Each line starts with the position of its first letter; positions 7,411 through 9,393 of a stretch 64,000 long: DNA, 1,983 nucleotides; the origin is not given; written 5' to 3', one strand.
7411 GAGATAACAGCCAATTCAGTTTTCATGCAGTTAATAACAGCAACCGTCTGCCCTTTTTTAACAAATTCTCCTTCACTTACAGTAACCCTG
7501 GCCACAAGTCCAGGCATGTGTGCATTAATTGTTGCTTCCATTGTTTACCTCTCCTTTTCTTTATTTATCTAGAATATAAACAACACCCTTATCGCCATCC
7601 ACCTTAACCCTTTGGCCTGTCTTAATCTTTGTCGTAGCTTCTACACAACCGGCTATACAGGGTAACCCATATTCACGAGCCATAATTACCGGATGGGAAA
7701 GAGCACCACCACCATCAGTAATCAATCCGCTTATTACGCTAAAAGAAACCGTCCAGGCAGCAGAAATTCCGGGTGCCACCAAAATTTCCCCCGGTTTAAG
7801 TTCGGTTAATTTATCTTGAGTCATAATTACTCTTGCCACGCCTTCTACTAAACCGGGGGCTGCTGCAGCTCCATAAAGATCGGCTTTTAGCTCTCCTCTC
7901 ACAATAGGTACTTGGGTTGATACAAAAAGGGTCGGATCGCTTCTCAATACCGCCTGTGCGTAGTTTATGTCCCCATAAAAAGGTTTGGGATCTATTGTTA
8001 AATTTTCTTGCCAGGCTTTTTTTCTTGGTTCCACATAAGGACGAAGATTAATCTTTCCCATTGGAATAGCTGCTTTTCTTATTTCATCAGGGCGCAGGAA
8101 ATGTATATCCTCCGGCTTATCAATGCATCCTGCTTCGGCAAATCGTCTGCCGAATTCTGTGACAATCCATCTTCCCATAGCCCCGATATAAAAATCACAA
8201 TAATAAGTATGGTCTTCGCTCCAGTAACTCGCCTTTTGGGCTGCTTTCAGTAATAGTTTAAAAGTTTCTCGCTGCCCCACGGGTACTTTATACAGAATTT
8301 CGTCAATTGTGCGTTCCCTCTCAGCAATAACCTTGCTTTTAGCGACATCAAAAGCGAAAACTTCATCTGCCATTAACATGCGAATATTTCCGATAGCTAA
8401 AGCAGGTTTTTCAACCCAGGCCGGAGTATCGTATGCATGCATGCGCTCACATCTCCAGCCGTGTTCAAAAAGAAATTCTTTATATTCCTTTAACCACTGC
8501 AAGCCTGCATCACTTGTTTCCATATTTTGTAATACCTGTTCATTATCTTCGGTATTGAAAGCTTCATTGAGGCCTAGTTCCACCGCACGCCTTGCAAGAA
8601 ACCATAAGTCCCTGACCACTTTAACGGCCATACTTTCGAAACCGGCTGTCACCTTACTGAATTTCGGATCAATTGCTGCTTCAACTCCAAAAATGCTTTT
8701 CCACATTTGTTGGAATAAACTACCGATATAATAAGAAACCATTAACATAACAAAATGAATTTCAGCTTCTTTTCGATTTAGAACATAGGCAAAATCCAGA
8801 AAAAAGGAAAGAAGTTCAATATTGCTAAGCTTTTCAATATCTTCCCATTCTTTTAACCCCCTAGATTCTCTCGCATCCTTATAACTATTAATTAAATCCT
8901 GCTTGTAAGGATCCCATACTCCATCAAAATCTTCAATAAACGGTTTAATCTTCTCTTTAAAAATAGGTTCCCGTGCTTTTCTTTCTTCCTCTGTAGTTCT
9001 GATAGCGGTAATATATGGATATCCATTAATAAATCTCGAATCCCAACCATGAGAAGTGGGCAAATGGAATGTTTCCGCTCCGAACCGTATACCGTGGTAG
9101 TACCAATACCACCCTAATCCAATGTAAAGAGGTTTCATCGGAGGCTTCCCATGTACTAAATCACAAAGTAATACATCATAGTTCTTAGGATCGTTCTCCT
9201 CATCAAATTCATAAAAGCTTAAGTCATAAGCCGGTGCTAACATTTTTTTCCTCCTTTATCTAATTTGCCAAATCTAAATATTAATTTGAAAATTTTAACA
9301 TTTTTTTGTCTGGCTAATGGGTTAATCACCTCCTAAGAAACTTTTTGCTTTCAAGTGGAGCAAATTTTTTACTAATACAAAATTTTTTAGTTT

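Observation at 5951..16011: Split PEP-synthase/rifampin-phosphotransferase-like kinase co-clustered with a three-part biotin-dependent carboxylase, UPF0261, HD hydrolase and a CoA ligase: candidate novel ATP-dependent phosphorylation-carboxylation system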

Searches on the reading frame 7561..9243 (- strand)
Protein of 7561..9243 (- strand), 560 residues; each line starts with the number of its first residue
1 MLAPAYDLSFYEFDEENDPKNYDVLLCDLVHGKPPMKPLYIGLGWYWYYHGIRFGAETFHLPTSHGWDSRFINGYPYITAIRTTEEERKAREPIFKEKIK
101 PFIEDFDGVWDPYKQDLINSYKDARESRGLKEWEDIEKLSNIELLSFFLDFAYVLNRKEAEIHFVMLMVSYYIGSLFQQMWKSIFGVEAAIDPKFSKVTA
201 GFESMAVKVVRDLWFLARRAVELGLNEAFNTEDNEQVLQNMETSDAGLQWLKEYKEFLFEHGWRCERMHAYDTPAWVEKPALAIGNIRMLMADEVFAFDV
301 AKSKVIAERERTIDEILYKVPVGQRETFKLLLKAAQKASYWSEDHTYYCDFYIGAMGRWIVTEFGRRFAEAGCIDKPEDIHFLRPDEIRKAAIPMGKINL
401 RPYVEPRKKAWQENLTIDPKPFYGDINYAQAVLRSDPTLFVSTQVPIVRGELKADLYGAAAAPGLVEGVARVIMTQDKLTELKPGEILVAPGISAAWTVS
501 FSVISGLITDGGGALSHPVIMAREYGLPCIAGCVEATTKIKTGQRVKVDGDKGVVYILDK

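Call 5: search_protein_families(library=pfam, proteins=[window:7561-9243:-])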
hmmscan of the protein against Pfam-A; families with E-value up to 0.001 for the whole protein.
window:7561-9243:- (560 aa): 1 family
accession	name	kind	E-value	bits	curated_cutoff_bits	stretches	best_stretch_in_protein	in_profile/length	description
PF00391.29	PEP-utilizers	-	6.3e-22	77.4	23.1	1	483-553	2-72/72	PEP-utilising enzyme, mobile domain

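Call 6: search_protein_families(library=ncbifam, proteins=[window:7561-9243:-])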
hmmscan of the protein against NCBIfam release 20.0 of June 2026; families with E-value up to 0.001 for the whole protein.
window:7561-9243:- (560 aa): 26 families (the best 25 are shown)
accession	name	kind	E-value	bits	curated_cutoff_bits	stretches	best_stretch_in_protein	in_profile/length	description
NF006153.0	PRK08296.1-5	subfamily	2.9e-62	210.9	578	2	450-559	498-607/608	hypothetical protein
NF006150.0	PRK08296.1-2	subfamily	2.4e-50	171.4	650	2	454-559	501-606/633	hypothetical protein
NF006151.0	PRK08296.1-3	equivalog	1.6e-44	152.4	693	2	456-559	501-604/604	hypothetical protein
NF006152.0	PRK08296.1-4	equivalog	1.7e-39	135.8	723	2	454-557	504-607/609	hypothetical protein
NF004881.0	PRK06241.2-2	equivalog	1.1e-37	129.8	883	1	136-559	479-891/898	phosphoenolpyruvate synthase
NF006149.0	PRK08296.1-1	equivalog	6.6e-35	120.5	730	1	104-559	120-568/568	hypothetical protein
NF052631.1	prodigiosin_PigC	equivalog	1.9e-34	118.7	1300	1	223-557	556-881/883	prodigiosin ligase PigC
NF052632.1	undecylprod_RedH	equivalog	2.3e-34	118.5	1350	1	206-559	535-879/880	undecylprodigiosin ligase RedH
NF004878.0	PRK06241.1-3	subfamily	1.3e-33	116.1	945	1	160-559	502-890/891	phosphoenolpyruvate synthase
NF004877.0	PRK06241.1-2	subfamily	5.1e-32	111.1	866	1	228-558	548-868/869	phosphoenolpyruvate synthase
NF041857.1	RIF_Ptrans_rph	equivalog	2.9e-28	98.7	999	1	231-558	547-864/864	rifamycin-inactivating phosphotransferase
NF004880.0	PRK06241.2-1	equivalog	3.7e-25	88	972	1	164-558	457-837/837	phosphoenolpyruvate synthase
NF004879.0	PRK06241.1-4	equivalog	1.8e-23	82.6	976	1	233-558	553-868/868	phosphoenolpyruvate synthase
NF005057.0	PRK06464.1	equivalog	9.9e-22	76.8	598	1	456-556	358-461/798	phosphoenolpyruvate synthase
NF004520.0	PRK05865.1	equivalog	6.8e-20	70.5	1509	1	358-558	656-837/854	sugar epimerase family protein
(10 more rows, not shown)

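Call 7: find_encoding_contigs(protein=window:7561-9243:-, flank=10000, max_places=6)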
Protein window:7561-9243:- (560 aa): no gene with exactly this product is on record in the collection.

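Call 8: search_solved_structures(query=window:7561-9243:-, max_evalue=0.01)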
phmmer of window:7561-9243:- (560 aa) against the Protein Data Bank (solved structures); distinct sequences matched with E-value up to 0.01: 17.
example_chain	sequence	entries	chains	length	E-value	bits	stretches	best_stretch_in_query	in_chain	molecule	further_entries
5fbs_A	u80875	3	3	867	3e-25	92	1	234-559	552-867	Phosphoenolpyruvate synthase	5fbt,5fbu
5hv1_A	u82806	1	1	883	3.1e-25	91.9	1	234-559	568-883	Phosphoenolpyruvate synthase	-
5hv2_A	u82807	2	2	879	3.3e-25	91.8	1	234-559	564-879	Phosphoenolpyruvate synthase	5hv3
8a8e_A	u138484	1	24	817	4.7e-16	61.6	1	452-556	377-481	Phosphoenolpyruvate synthase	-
9dae_A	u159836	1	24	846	6.6e-15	57.8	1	450-556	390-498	Phosphoenolpyruvate synthase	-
2ols_A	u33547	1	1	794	5.1e-10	41.7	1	457-556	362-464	Phosphoenolpyruvate synthase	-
5woy_A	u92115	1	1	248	2.9e-07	32.6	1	479-557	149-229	Phosphoenolpyruvate-protein phosphotransferase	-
2e28_A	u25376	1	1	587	9.4e-07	30.9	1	472-556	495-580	Pyruvate kinase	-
3eza_A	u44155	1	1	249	1.2e-05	27.2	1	481-557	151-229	PHOSPHOTRANSFERASE SYSTEM, ENZYME I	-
1zym_A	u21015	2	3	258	1.4e-05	27.1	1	481-557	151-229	ENZYME I | Phosphoenolpyruvate-protein phosphotransferase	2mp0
1eza_A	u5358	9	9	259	1.4e-05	27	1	481-557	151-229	ENZYME I | PHOSPHOTRANSFERASE SYSTEM, ENZYME I | PROTEIN (PHOSPHOTRANSFER SYSTEM, ENZYME I)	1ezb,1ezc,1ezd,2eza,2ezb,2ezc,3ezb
2kx9_A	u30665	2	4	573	6.5e-05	24.8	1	482-557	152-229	Phosphoenolpyruvate-protein phosphotransferase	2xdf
2hwg_A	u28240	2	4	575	6.6e-05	24.8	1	482-557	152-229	Phosphoenolpyruvate-protein phosphotransferase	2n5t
2l5h_A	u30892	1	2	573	0.00084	21.1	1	482-557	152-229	Phosphoenolpyruvate-protein phosphotransferase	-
2hro_A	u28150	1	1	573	0.00099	20.9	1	502-557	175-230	Phosphoenolpyruvate-protein phosphotransferase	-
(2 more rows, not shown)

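Call 9: find_homologous_proteins(query=window:7561-9243:-, max_evalue=1e-10)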
Query window:7561-9243:- (560 aa): 709 proteins with E <= 1e-10 among 8000 candidates; the best 120 are listed.
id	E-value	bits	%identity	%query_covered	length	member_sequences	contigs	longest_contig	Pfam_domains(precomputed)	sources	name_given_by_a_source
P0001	0.0e+0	1307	100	100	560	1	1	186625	PF00391.30,PF27448.1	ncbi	-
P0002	0.0e+0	1121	82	100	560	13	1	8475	PF00391.30,PF27448.1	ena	-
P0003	0.0e+0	1087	81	100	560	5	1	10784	PF00391.30,PF27448.1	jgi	-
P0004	0.0e+0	1081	81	100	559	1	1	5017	PF00391.30,PF27448.1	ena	-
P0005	0.0e+0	1069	79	100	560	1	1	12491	PF00391.30,PF27448.1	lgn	-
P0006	0.0e+0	1058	77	100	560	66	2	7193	PF00391.30,PF27448.1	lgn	-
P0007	0.0e+0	1051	76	100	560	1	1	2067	PF00391.30,PF27448.1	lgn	-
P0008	0.0e+0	1031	75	100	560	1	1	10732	PF00391.30,PF27448.1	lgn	-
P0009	0.0e+0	1022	74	100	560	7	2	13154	PF00391.30,PF27448.1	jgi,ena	-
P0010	0.0e+0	1022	75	100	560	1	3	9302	PF00391.30,PF27448.1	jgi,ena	-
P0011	0.0e+0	1021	74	100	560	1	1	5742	PF00391.30,PF27448.1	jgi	-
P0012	0.0e+0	1021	75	100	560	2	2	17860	PF00391.30,PF27448.1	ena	-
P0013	0.0e+0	1019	74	100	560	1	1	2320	PF00391.30,PF27448.1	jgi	jgi:pyruvate,water dikinase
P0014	0.0e+0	1019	74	100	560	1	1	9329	PF00391.30,PF27448.1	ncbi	-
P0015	0.0e+0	1019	74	100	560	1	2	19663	PF00391.30,PF27448.1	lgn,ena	-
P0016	0.0e+0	1018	74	100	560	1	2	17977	PF00391.30,PF27448.1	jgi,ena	jgi:phosphohistidine swiveling domain-containing protein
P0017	0.0e+0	1018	74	100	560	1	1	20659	PF00391.30,PF27448.1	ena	-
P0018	0.0e+0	1016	74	100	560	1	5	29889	PF00391.30,PF27448.1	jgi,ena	jgi:phosphohistidine swiveling domain-containing protein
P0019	0.0e+0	1016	74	100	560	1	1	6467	PF00391.30,PF27448.1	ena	-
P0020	0.0e+0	1016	74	100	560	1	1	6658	PF00391.30,PF27448.1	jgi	-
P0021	0.0e+0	1015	74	100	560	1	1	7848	PF00391.30,PF27448.1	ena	-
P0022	0.0e+0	1015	74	100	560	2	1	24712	PF00391.30,PF27448.1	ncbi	-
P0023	0.0e+0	1013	74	100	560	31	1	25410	PF00391.30,PF27448.1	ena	-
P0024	0.0e+0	1013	74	100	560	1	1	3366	PF00391.30,PF27448.1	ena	-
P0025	0.0e+0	1013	74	100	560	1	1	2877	PF00391.30,PF27448.1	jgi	-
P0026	0.0e+0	1012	74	100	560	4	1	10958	PF00391.30,PF27448.1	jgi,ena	-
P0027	0.0e+0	1012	74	100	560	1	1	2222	PF00391.30,PF27448.1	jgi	-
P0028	0.0e+0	1010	74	100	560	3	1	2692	PF00391.30,PF27448.1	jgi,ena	-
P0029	0.0e+0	1010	74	100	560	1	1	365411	PF00391.30,PF27448.1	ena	-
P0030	0.0e+0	1010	73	100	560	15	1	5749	PF00391.30,PF27448.1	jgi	jgi:phosphohistidine swiveling domain-containing protein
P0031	2.8e-298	1008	74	100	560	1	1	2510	PF00391.30,PF27448.1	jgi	-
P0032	5.2e-298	1007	74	100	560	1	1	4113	PF00391.30,PF27448.1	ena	-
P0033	6.5e-298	1007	73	100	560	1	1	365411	PF00391.30,PF27448.1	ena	-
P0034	2.4e-297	1005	73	100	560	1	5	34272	PF00391.30,PF27448.1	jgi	jgi:phosphohistidine swiveling domain-containing protein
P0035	4.0e-296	1001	73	100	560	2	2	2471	PF00391.30,PF27448.1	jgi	-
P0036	4.2e-296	1001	74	100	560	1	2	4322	PF00391.30,PF27448.1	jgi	jgi:pyruvate,water dikinase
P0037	4.5e-296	1001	73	100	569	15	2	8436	PF00391.30,PF27448.1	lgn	-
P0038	5.4e-296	1001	74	100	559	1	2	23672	PF00391.30,PF27448.1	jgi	-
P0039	2.7e-295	998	74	100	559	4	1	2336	PF00391.30,PF27448.1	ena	-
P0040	6.0e-295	997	74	100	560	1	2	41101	PF00391.30,PF27448.1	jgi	-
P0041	6.1e-295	997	74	100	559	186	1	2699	PF00391.30,PF27448.1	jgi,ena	-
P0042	6.3e-295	997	73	100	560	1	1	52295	PF00391.30,PF27448.1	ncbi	-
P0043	1.3e-294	996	74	100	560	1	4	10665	PF00391.30,PF27448.1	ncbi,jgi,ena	-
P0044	1.4e-294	996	73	100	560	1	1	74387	PF00391.30,PF27448.1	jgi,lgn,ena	-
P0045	2.5e-294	995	74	100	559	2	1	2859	PF00391.30,PF27448.1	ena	-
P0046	5.3e-294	994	73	100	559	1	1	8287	PF00391.30,PF27448.1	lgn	-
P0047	1.2e-293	993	72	99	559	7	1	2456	PF00391.30,PF27448.1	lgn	-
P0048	6.9e-293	991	73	100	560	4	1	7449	PF00391.30,PF27448.1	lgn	-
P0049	4.5e-292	988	73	100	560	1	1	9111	PF00391.30,PF27448.1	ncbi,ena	-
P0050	6.3e-292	987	73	100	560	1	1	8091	PF00391.30,PF27448.1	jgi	jgi:pyruvate,water dikinase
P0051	9.2e-292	987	73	100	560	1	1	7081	PF00391.30,PF27448.1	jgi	jgi:pyruvate,water dikinase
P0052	2.3e-291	986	74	100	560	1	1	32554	PF00391.30,PF27448.1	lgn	-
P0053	5.1e-291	984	73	100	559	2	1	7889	PF00391.30,PF27448.1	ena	-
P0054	5.8e-291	984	73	100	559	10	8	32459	PF00391.30,PF27448.1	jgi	-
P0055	6.9e-291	984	73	100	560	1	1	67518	PF00391.30,PF27448.1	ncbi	-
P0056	7.1e-291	984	73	100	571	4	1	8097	PF00391.30,PF27448.1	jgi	jgi:pyruvate,water dikinase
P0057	1.3e-290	983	72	100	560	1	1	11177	PF00391.30,PF27448.1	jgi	jgi:pyruvate, water dikinase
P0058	1.3e-290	983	73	100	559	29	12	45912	PF00391.30,PF27448.1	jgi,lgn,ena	jgi:pyruvate,water dikinase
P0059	2.4e-290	982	72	100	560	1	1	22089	PF00391.30,PF27448.1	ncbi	-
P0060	2.8e-290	982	73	100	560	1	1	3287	PF00391.30,PF27448.1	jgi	jgi:phosphohistidine swiveling domain-containing protein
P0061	4.5e-290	981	72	100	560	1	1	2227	PF00391.30,PF27448.1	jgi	-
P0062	7.1e-290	981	72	100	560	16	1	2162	PF00391.30,PF27448.1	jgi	-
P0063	1.5e-289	980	72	100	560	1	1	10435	PF00391.30,PF27448.1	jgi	jgi:phosphohistidine swiveling domain-containing protein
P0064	1.9e-289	979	72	100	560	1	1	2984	PF00391.30,PF27448.1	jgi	jgi:phosphohistidine swiveling domain-containing protein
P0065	2.4e-289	979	72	100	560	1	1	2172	PF00391.30,PF27448.1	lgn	-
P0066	2.6e-289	979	72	100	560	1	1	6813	PF00391.30,PF27448.1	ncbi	-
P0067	3.9e-289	978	72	100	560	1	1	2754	PF00391.30,PF27448.1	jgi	jgi:phosphohistidine swiveling domain-containing protein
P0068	6.1e-289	978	72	100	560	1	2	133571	PF00391.30,PF27448.1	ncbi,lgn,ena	-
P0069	1.4e-288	976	72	100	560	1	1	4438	PF00391.30,PF27448.1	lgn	-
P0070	1.7e-288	976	72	100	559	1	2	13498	PF00391.30,PF27448.1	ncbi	-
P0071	2.5e-288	976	72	100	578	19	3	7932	PF00391.30,PF27448.1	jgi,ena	-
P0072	2.5e-288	975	72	100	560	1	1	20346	PF00391.30,PF27448.1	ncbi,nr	ncbi:MAG: hypothetical protein A2169_13915 [Deltaproteobacteria bacterium RBG_13_47_9]|nr:MAG: hypot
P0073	2.9e-288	975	72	100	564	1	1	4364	PF00391.30,PF27448.1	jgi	jgi:phosphohistidine swiveling domain-containing protein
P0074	1.4e-287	973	72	100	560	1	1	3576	PF00391.30,PF27448.1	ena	-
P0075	2.9e-287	972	71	100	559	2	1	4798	PF00391.30,PF27448.1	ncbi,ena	ncbi:MAG: PEP-utilizing enzyme [Desulfotomaculaceae bacterium]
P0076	2.2e-286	969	70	100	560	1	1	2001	PF00391.30,PF27448.1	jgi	-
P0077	2.7e-286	969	72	100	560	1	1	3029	PF00391.30,PF27448.1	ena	-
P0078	3.0e-286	969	72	99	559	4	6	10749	PF00391.30,PF27448.1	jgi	jgi:phosphohistidine swiveling domain-containing protein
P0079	1.2e-285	967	70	100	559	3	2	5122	PF00391.30,PF27448.1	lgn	-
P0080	2.2e-285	966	71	100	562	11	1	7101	PF00391.30,PF27448.1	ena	-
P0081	3.2e-285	965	72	100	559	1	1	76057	PF00391.30,PF27448.1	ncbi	ncbi:PEP-utilizing enzyme [Thermodesulfobacteriota bacterium]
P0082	5.1e-285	965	72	100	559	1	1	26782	PF00391.30,PF27448.1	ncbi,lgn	-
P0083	1.1e-284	963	70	100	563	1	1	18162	PF00391.30,PF27448.1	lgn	-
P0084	6.3e-284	961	70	100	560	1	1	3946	PF00391.30,PF27448.1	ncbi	-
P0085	1.8e-283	959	70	99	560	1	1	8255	PF00391.30,PF27448.1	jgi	jgi:pyruvate, water dikinase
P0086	6.0e-283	958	72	100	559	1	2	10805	PF00391.30,PF27448.1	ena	-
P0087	8.4e-283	957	72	100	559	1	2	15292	PF00391.30,PF27448.1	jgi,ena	-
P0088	1.7e-282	956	72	100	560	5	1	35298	PF00391.30,PF27448.1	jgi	-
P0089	1.9e-282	956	72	100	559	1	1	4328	PF00391.30,PF27448.1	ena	-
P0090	2.1e-282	956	71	100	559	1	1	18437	PF00391.30,PF27448.1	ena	-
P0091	4.2e-282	955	71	100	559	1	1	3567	PF00391.30,PF27448.1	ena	-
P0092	1.5e-281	953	70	100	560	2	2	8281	PF00391.30,PF27448.1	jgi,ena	-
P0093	6.3e-281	951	68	100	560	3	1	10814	PF00391.30,PF27448.1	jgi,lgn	-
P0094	7.4e-281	951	68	100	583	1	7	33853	PF00391.30,PF27448.1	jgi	jgi:pyruvate,water dikinase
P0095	1.6e-280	950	71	100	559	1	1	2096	PF00391.30,PF27448.1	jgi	-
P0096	1.6e-280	950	69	100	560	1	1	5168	PF00391.30,PF27448.1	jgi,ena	-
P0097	3.0e-280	949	70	100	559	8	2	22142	PF00391.30,PF27448.1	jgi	jgi:phosphohistidine swiveling domain-containing protein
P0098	3.1e-280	949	70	100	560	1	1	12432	PF00391.30,PF27448.1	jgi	jgi:phosphohistidine swiveling domain-containing protein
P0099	4.6e-280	948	69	100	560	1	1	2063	PF00391.30,PF27448.1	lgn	-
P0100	1.1e-279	947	68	100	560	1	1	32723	PF00391.30,PF27448.1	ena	-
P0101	1.1e-279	947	71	100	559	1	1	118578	PF00391.30,PF27448.1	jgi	jgi:pyruvate, water dikinase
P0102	1.7e-279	946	70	100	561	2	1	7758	PF00391.30,PF27448.1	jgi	-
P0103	2.1e-279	946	71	100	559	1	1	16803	PF00391.30,PF27448.1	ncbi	-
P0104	2.2e-279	946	69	100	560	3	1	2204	PF00391.30,PF27448.1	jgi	jgi:pyruvate,water dikinase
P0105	2.2e-279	946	69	100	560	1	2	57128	PF00391.30,PF27448.1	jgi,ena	-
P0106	2.3e-279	946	71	100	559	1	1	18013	PF00391.30,PF27448.1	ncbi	-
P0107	2.5e-279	946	69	100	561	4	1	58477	PF00391.30,PF27448.1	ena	-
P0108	2.5e-279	946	71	100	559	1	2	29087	PF00391.30,PF27448.1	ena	-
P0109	4.2e-279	945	68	100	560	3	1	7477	PF00391.30,PF27448.1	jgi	jgi:phosphohistidine swiveling domain-containing protein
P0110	6.6e-279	944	71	100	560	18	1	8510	PF00391.30,PF27448.1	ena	-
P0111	9.1e-279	944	68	100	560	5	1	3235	PF00391.30,PF27448.1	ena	-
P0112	2.9e-278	942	69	100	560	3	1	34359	PF00391.30,PF27448.1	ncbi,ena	-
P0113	5.2e-278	941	70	100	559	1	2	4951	PF00391.30,PF27448.1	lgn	-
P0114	3.8e-277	939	69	100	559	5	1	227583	PF00391.30,PF27448.1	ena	-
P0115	3.8e-277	939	68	100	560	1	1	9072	PF00391.30,PF27448.1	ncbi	ncbi:MAG: PEP-utilizing enzyme [Pseudomonadota bacterium]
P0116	4.1e-277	938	70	100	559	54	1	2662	PF00391.30,PF27448.1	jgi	jgi:pyruvate,water dikinase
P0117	4.2e-277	938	69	100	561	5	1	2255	PF00391.30,PF27448.1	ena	-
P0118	5.7e-277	938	68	100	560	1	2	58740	PF00391.30,PF27448.1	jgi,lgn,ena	jgi:phosphohistidine swiveling domain-containing protein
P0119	7.1e-277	938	69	100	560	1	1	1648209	PF00391.30,PF27448.1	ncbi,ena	-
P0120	1.0e-276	937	70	100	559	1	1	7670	PF00391.30,PF27448.1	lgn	-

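Call 10: find_encoding_contigs(protein=P0001, flank=10000, max_places=3)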
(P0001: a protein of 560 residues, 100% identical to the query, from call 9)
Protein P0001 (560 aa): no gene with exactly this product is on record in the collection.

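Call 11: find_encoding_contigs(protein=P0119, flank=10000, max_places=3)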
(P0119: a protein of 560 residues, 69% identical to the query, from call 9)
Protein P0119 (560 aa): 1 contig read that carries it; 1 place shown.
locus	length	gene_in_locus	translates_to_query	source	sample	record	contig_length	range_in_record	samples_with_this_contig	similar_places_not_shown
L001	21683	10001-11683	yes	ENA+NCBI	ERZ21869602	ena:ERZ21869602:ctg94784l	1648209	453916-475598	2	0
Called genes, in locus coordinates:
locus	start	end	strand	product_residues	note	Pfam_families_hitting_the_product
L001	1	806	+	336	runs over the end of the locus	PF08240:ADH_N, PF00107:ADH_zinc_N, PF13602:ADH_zinc_N_2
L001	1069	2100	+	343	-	PF01326:PPDK_N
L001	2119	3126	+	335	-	PF01012:ETF, PF00766:ETF_alpha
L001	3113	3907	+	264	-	PF01012:ETF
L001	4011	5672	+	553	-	PF01266:DAO (faint), PF01593:Amino_oxidase, PF13450:NAD_binding_8 (weak)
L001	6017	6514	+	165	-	PF00072:Response_reg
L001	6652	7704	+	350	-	PF14236:DruA, PF25680:Mom (weak), PF13808:DDE_Tnp_1_assoc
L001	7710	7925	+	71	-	-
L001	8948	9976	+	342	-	PF01326:PPDK_N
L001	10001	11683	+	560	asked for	PF27448:Rph_4th, PF00391:PEP-utilizers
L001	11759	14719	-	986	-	PF00884:Sulfatase, PF01663:Phosphodiest (weak)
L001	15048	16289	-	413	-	PF01676:Metalloenzyme, PF10143:PhosphMutase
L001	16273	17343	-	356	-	PF00291:PALP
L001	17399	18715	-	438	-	PF03447:NAD_binding_3, PF00742:Homoserine_dh, PF13291:ACT_4 (faint), PF01842:ACT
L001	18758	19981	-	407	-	PF00155:Aminotran_1_2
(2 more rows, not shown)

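Call 19: list_cluster_members(proteins=[window:7561-9243:-, window:9408-10427:-, window:10609-11979:-, window:12035-13294:-, window:13695-14339:-, window:14455-16011:-, window:5951-7306:-, window:7299-7541:-, window:1650-3227:-, window:3501-5768:-])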
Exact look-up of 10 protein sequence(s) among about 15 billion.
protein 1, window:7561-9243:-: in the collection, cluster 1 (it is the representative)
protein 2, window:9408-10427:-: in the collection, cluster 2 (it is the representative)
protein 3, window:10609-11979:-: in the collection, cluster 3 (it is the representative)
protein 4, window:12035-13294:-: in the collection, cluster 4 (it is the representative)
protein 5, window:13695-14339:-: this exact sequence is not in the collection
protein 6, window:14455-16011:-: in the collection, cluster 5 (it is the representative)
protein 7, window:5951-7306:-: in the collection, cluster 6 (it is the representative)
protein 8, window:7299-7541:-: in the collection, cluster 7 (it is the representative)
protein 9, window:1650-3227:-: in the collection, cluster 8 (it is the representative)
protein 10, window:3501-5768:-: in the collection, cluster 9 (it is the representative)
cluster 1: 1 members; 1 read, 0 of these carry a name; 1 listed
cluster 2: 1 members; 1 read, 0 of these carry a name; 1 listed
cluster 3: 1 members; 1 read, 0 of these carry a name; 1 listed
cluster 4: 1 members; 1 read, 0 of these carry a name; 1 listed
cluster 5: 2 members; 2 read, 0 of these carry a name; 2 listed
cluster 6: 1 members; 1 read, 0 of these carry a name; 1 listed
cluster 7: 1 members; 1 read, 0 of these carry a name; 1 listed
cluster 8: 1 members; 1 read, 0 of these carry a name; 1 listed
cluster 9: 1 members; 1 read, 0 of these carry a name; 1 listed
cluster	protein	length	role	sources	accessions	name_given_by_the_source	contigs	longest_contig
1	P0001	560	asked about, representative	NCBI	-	-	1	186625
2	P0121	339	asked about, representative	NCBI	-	-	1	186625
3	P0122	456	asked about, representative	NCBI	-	-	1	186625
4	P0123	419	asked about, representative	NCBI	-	-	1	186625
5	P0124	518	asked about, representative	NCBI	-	-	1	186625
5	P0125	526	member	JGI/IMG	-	-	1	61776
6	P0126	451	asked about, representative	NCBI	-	-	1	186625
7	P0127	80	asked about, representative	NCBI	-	-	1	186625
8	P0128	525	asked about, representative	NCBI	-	-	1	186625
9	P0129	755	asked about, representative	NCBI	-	-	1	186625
